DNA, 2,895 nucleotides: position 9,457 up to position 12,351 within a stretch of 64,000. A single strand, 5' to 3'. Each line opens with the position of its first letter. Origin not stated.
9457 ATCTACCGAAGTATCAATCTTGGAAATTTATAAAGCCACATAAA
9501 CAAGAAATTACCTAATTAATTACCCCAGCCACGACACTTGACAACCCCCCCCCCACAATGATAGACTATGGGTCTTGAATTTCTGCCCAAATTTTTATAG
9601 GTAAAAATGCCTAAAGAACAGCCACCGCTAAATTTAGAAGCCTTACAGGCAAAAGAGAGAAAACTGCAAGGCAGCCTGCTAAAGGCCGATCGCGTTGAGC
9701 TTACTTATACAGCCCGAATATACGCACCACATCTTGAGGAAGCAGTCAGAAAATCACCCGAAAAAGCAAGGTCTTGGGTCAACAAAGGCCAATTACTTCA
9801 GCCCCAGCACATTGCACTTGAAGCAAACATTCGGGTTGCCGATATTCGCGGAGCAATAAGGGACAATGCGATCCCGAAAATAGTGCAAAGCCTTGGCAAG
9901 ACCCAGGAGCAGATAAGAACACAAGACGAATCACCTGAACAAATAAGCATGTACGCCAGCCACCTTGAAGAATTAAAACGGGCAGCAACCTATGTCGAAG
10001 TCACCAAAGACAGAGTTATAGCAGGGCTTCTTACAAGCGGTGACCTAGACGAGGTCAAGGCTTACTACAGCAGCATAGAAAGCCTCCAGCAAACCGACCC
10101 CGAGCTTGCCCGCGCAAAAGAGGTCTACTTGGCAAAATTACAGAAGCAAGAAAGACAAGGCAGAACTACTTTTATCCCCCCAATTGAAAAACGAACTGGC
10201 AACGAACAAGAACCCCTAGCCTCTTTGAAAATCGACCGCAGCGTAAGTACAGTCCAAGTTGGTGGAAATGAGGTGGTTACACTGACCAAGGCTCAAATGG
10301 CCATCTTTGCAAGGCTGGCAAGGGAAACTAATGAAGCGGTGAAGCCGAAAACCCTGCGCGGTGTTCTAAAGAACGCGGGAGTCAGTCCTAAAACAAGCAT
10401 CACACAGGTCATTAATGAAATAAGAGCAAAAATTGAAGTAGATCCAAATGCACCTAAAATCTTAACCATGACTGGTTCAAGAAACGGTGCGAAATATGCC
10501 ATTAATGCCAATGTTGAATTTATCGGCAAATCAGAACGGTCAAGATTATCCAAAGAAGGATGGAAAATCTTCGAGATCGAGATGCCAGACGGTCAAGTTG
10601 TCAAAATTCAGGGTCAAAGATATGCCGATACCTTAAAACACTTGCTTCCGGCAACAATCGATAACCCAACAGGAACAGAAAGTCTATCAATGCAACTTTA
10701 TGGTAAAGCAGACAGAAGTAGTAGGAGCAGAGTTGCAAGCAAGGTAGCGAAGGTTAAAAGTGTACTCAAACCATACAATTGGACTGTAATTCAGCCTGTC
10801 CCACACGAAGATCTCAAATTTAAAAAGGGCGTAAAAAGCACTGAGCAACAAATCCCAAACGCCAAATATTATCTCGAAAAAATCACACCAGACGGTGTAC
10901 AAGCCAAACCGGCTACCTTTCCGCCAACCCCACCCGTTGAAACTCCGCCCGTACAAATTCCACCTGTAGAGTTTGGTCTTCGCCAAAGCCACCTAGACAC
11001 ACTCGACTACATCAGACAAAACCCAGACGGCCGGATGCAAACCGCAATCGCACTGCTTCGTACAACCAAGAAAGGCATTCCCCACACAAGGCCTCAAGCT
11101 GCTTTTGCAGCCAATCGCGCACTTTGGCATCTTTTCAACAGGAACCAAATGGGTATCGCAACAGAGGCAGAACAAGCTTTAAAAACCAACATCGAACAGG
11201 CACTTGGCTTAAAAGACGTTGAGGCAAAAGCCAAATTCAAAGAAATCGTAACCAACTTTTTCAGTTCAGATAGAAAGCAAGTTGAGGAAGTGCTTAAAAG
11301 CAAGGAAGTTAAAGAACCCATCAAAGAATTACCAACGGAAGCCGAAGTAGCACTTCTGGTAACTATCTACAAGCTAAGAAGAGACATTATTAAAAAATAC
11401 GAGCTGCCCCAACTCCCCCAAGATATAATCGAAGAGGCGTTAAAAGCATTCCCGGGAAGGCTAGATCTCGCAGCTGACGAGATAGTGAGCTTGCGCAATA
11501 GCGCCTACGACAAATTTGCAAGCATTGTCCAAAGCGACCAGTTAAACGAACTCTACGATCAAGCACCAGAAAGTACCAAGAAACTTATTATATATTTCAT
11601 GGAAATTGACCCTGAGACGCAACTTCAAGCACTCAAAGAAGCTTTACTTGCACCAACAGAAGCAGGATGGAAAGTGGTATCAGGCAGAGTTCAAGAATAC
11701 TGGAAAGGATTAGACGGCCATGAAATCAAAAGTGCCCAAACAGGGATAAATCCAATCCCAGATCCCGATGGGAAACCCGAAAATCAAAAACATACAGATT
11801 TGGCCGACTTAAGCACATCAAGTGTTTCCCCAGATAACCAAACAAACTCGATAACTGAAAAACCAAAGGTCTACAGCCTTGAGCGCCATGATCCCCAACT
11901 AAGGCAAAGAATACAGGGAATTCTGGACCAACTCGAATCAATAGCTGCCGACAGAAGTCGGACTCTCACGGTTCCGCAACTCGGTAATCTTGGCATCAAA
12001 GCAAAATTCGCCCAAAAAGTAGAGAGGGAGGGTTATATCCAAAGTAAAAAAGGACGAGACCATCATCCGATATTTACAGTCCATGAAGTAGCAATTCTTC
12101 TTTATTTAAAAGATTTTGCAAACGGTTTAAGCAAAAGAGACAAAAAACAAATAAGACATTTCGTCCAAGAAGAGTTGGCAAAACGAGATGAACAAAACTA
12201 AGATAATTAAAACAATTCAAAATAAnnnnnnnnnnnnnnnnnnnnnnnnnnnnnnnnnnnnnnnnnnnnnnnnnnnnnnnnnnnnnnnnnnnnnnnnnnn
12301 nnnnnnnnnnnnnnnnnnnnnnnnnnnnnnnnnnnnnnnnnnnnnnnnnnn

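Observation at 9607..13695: Three OmpR/PhoB-type winged-helix domains embedded in two large proteins that lack receiver domains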

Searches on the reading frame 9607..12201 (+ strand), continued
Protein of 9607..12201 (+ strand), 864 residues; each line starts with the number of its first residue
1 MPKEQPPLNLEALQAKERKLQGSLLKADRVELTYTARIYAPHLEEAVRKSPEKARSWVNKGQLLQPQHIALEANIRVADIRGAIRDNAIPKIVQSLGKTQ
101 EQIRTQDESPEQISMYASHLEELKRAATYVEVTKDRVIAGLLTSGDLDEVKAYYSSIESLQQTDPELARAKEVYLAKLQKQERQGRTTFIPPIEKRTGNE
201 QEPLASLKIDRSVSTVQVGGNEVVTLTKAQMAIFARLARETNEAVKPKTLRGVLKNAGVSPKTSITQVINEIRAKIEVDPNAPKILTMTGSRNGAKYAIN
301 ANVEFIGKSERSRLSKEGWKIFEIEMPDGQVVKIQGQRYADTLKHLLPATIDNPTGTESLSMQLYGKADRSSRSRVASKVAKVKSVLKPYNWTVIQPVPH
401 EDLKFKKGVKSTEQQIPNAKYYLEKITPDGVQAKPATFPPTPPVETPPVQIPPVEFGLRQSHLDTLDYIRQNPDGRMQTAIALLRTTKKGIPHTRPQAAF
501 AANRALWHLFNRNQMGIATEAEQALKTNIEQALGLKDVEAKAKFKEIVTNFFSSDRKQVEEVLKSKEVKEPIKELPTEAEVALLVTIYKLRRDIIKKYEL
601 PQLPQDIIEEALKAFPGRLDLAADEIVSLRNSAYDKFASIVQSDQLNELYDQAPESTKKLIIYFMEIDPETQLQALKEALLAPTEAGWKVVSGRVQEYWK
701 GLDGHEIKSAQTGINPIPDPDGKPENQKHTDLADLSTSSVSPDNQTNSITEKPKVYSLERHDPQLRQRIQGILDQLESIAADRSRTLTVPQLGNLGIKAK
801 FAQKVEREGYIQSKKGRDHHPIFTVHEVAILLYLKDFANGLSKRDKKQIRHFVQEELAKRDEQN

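Call 78: fold_search(model_id=the predicted structure, library=pdb)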
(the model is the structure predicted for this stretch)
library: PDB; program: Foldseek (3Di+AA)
matches with E <= 10: 255; with E <= 0.001: 0
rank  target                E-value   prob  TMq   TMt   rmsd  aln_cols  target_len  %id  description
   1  9dvt_S                1.3e-02  1.00  0.10  0.34  15.4       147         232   18  Cryo-EM structure of RpaA bound to PkaiBC DNA and the CTD of the alpha subunit of RNAP from the cyanobacterium Synecho (released 2025-10-15)
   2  4kny_A                1.6e-02  1.00  0.09  0.32   3.8        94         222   18  Crystal structure of the response regulator KdpE complexed to DNA in an active-like conformation (released 2014-02-19)
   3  2hwv                  2.1e-02  1.00  0.09  0.69   3.2        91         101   22  Crystal structure of an essential response regulator DNA binding domain, VicRc in Enterococcus faecalis, a member of the (released 2007-01-23)
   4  2jpb_MODEL_1_A        2.3e-02  1.00  0.09  0.65   2.8        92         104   17  Solution Structure of OMPR-C DNA Binding Protein (released 2007-06-12)
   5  1opc                  2.4e-02  1.00  0.10  0.77   2.6        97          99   18  OMPR DNA-BINDING DOMAIN, ESCHERICHIA COLI (released 1997-04-01)
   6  1odd                  2.4e-02  1.00  0.09  0.71   2.5        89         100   19  OMPR C-TERMINAL DOMAIN (OMPR-C) FROM ESCHERICHIA COLI (released 1997-05-15)
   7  6zwt_B                3.0e-02  1.00  0.09  0.66   2.6        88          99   20  Crystal structure of DNA-binding domain of OmpR of two-component system of Acinetobacter baumannii (released 2021-08-11)
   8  4kfc_A                3.1e-02  1.00  0.09  0.32   3.6        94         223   17  Crystal structure of a hyperactive mutant of response regulator KdpE complexed to its promoter DNA (released 2014-02-19)
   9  2d1v                  3.5e-02  1.00  0.09  0.68   2.7        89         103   19  Crystal structure of DNA-binding domain of Bacillus subtilis YycF (released 2006-09-12)
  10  9dvt_R                3.5e-02  1.00  0.09  0.32   3.1        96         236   22  Cryo-EM structure of RpaA bound to PkaiBC DNA and the CTD of the alpha subunit of RNAP from the cyanobacterium Synecho (released 2025-10-15)
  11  4b09_A                3.7e-02  1.00  0.10  0.38   2.6       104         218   20  Structure of unphosphorylated BaeR dimer (released 2013-07-10)
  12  2zxj_A                4.4e-02  1.00  0.09  0.67   2.7        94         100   21  Crystal structure of YycF DNA-binding domain from Staphylococcus aureus (released 2009-01-20)
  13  4b09_B                4.6e-02  1.00  0.11  0.39   2.7       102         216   18  Structure of unphosphorylated BaeR dimer (released 2013-07-10)
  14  8b4d_B                5.3e-02  1.00  0.10  0.71   3.3       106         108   21  ToxR bacterial transcriptional regulator bound to 40 bp toxT promoter DNA (released 2023-08-09)
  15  4kfc_B                5.3e-02  1.00  0.09  0.31   2.9        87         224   20  Crystal structure of a hyperactive mutant of response regulator KdpE complexed to its promoter DNA (released 2014-02-19)
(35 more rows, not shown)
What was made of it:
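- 10213..10530 (+): X wH1: OmpR/PhoB-type winged helix (aa 203-308). Foldseek match to OmpR-C, TM 0.77 (call 78).
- On OmpR/PhoB winged-helix domain (Trans_reg_C, PF00486): Foldseek OmpR-C TM 0.77 at 2.6 A; CovR 0.76; ToxR 0.71 (call 78).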

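Call 98: list_cluster_members(proteins=[P0003, P0001, P0005, P0037])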
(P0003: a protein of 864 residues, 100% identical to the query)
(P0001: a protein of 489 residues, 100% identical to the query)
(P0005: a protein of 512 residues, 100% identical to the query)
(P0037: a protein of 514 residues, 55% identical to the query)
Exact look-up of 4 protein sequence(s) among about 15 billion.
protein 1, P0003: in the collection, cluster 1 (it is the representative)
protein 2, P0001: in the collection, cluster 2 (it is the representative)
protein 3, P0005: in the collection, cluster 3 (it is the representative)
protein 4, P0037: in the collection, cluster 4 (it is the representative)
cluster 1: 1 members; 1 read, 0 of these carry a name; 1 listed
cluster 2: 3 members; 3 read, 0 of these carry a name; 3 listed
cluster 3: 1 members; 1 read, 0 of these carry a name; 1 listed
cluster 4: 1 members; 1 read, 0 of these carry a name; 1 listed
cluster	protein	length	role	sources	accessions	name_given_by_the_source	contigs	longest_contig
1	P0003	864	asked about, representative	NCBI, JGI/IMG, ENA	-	-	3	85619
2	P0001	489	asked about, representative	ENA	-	-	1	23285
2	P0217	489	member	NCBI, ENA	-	-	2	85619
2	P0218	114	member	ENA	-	-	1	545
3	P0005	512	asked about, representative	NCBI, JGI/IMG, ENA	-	-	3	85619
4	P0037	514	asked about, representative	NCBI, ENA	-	-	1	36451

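Call 100: fold_search(model_id=the predicted structure, library=viral)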
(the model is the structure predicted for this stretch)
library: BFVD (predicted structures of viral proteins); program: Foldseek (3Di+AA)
matches with E <= 10: 275; with E <= 0.001: 0
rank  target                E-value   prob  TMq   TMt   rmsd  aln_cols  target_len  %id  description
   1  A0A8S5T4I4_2          1.2e-02  0.20  0.09  0.07  36.0      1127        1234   11  Tape measure protein N-terminal domain-containing protein [Siphoviridae sp. ctn8e14]
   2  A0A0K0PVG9            5.3e-02  0.99  0.09  0.45  13.1       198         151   11  Transcriptional regulator CtrA [Roseobacter phage RDJL Phi 2]
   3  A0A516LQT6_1          5.3e-02  0.18  0.06  0.05  26.7       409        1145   11  (no name in the UniProt tables at hand)
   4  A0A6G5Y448            6.6e-02  0.11  0.07  0.09  33.3       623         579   12  (no name in the UniProt tables at hand)
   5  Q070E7                6.6e-02  0.11  0.07  0.08  39.2       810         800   11  RNA polymerase-associated transcription-specificity factor RAP94 [Nile crocodilepox virus (isolate Crocodylus niloticus/Zimbabwe/Ume/2001)]
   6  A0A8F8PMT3            8.3e-02  0.23  0.07  0.11  25.1       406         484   14  Uncharacterized protein [Clandestinovirus]
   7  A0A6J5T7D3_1          8.3e-02  0.09  0.08  0.06  42.8       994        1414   13  Large polyvalent protein associated domain-containing protein [uncultured Caudovirales phage]
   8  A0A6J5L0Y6            1.1e-01  0.98  0.08  0.27  13.1       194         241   14  OmpR/PhoB-type DNA-binding domain containing protein [uncultured Caudovirales phage]
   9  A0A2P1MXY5            1.1e-01  0.15  0.06  0.05  27.4       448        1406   10  Tail length tape-measure protein [Staphylococcus phage phiSA_BS1]
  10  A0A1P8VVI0            1.1e-01  0.08  0.08  0.07  46.9       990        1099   10  (no name in the UniProt tables at hand)
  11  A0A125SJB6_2          1.2e-01  0.06  0.06  0.05  40.9       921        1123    9  (no name in the UniProt tables at hand)
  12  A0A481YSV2            1.4e-01  0.30  0.09  0.17  19.6       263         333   14  NADAR domain protein [Marseillevirus LCMAC102]
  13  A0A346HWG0            2.2e-01  0.96  0.06  0.31  19.1       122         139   20  (no name in the UniProt tables at hand)
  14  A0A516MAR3            2.4e-01  0.14  0.10  0.13  29.0       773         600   10  (no name in the UniProt tables at hand)
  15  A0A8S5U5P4            2.4e-01  0.06  0.08  0.07  37.4      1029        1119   12  Minor tail protein [Siphoviridae sp. cteLh2]
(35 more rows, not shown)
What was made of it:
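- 11857..12195 (+): X CTD-X: C-terminal MerR/excisionase-like HTH domain (aa 751-863). Fold matches to the GlnR-DNA complex (TM 0.65) and a phage excisionase HTH (TM 0.62) (calls 78, 100).
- On MerR/excisionase-type HTH (for CTD-X): Fold matches to GlnR-DNA (TM 0.65) and a phage excisionase (TM 0.62) (calls 78, 100).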

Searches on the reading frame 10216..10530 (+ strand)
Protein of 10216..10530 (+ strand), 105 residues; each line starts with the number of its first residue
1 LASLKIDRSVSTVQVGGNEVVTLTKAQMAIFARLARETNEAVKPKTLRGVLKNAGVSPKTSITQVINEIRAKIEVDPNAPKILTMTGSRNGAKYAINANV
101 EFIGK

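Call 13: search_protein_families(library=pfam, proteins=[window:10216-10530:+], max_evalue=10)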
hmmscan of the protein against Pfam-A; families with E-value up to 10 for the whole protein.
seq(105 aa): 2 families
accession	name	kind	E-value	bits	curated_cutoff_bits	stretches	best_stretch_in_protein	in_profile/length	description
PF00486.34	Trans_reg_C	-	2.3e-05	24.8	26.2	1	19-86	2-71/77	Transcriptional regulatory protein, C terminal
PF01498.24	HTH_Tnp_Tc3_2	-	0.12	13.1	31.5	1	32-56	17-44/72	Transposase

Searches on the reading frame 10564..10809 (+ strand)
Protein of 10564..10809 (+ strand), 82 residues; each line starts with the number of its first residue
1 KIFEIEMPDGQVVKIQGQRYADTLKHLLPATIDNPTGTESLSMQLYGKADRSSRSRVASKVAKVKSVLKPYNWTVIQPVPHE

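Call 47: search_solved_structures(query=A4, max_evalue=10, show_alignments=2)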
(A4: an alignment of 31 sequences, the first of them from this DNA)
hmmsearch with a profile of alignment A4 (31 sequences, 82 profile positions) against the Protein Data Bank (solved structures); distinct sequences matched with E-value up to 10: 46.
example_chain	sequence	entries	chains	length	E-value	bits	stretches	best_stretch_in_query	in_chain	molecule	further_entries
6iju_A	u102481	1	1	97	5.8e-05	26.2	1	7-72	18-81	DNA-binding response regulator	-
6kyx_A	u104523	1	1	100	6.3e-05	26.1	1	7-72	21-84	DNA-binding response regulator ArlR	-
6is4_A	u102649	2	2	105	7.3e-05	25.9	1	7-72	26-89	Response regulator ArlR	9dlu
4u88_A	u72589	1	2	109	0.00024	24.2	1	4-71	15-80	Transcriptional regulator SaeR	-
4qwq_B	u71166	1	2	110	0.00025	24.1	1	4-71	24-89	Response regulator SaeR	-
4kny_A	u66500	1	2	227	0.0012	22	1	13-70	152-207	KDP operon transcriptional regulatory protein KdpE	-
4kfc_A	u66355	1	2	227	0.0012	22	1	13-70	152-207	KDP operon transcriptional regulatory protein KdpE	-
3zq7_A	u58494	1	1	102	0.0013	21.8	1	13-70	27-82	KDP OPERON TRANSCRIPTIONAL REGULATORY PROTEIN KDPE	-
6lgq_D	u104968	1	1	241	0.0014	21.7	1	13-70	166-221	DNA-binding response regulator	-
9dvt_R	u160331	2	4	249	0.0044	20.2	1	11-70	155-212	DNA-binding dual master transcriptional regulator RpaA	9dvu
8hvr_I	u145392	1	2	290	0.0051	20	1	9-70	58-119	Regulatory protein AfsR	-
7cx5_A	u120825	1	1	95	0.0052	19.9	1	9-72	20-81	Transcriptional regulatory protein CssR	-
9ill_A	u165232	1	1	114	0.0055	19.8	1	50-76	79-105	Transcriptional regulator SarA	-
9ilk_A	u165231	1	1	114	0.0056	19.8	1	50-76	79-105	Transcriptional regulator SarA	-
4ixa_A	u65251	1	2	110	0.0066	19.6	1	20-72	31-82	Response regulator SaeR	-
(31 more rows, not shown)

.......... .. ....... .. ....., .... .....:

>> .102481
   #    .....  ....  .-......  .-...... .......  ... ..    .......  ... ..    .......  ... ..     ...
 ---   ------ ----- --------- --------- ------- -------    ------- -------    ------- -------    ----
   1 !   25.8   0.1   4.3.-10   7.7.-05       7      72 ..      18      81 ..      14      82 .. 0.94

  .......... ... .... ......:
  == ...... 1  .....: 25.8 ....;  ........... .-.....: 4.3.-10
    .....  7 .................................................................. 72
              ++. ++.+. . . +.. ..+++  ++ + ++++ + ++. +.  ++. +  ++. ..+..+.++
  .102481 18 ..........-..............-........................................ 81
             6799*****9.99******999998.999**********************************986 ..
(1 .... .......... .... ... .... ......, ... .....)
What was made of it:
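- On OmpR/PhoB winged-helix domain (Trans_reg_C, PF00486): The wH2 profile gives E=5.8e-5 (call 47).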

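Call 57: search_protein_families(library=pfam, alignment_id=A4, max_evalue=0.01)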
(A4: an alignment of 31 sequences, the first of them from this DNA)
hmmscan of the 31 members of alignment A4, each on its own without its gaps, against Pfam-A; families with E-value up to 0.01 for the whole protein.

A. member 1, seq(82 aa): 0 families

B. families by the number of members that match (of 31 scanned): 3 families
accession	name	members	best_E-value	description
PF00486.34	Trans_reg_C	5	5.2e-06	Transcriptional regulatory protein, C terminal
PF03889.18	ArfA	1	0.0046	Alternative ribosome-rescue factor A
PF03460.22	NIR_SIR_ferr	1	0.008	Nitrite/Sulfite reductase ferredoxin-like half domain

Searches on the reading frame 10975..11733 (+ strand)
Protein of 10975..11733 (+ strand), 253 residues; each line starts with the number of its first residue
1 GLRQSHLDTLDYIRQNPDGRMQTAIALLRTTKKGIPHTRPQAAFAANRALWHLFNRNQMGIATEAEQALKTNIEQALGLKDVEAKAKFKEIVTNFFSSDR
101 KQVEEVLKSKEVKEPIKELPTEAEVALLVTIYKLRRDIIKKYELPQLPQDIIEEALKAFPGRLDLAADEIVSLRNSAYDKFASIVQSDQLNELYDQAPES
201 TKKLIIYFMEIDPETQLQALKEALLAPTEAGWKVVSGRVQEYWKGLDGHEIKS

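Call 82: search_solved_structures(query=A8, max_evalue=10, show_alignments=1)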
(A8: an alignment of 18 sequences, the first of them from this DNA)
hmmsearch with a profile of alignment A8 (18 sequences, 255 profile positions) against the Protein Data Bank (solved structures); distinct sequences matched with E-value up to 10: 3.
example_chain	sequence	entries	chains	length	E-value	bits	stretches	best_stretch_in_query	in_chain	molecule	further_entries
3l6a_A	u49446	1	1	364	0.06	16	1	90-180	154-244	Eukaryotic translation initiation factor 4 gamma 2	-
2isj_A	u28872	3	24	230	0.69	12.5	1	120-167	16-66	BluB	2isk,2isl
1fvx_A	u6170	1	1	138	1.5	11.5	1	92-158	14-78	FLAVODOXIN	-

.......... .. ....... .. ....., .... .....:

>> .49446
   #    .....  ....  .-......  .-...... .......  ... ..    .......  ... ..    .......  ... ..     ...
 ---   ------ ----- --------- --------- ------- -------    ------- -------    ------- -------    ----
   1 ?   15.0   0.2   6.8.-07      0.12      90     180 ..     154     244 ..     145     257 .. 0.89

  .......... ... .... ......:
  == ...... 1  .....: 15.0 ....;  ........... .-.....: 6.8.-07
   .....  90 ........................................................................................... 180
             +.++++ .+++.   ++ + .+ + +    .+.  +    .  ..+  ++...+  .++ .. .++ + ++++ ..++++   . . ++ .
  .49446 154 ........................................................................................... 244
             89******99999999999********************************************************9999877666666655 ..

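Call 83: search_protein_families(library=pfam, alignment_id=A8, max_evalue=0.1)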
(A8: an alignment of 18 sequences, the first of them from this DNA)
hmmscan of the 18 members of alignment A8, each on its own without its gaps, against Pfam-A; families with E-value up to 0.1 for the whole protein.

A. member 1, seq(253 aa): 0 families

B. families by the number of members that match (of 18 scanned): 7 families
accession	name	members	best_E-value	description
PF09987.14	DUF2226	2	2e-05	Uncharacterized protein conserved in archaea (DUF2226)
PF14277.12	DUF4364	1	0.007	Domain of unknown function (DUF4364)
PF00427.26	PBS_linker_poly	1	0.017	Phycobilisome Linker polypeptide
PF13875.12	DUF4202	1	0.048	Domain of unknown function (DUF4202)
PF24947.1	PGM1_C_vert_fung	1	0.058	Phosphoglucomutase-1, C-terminal domain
PF05531.17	NPV_P10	1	0.077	Nucleopolyhedrovirus P10 protein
PF05164.18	ZapA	1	0.097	Cell division protein ZapA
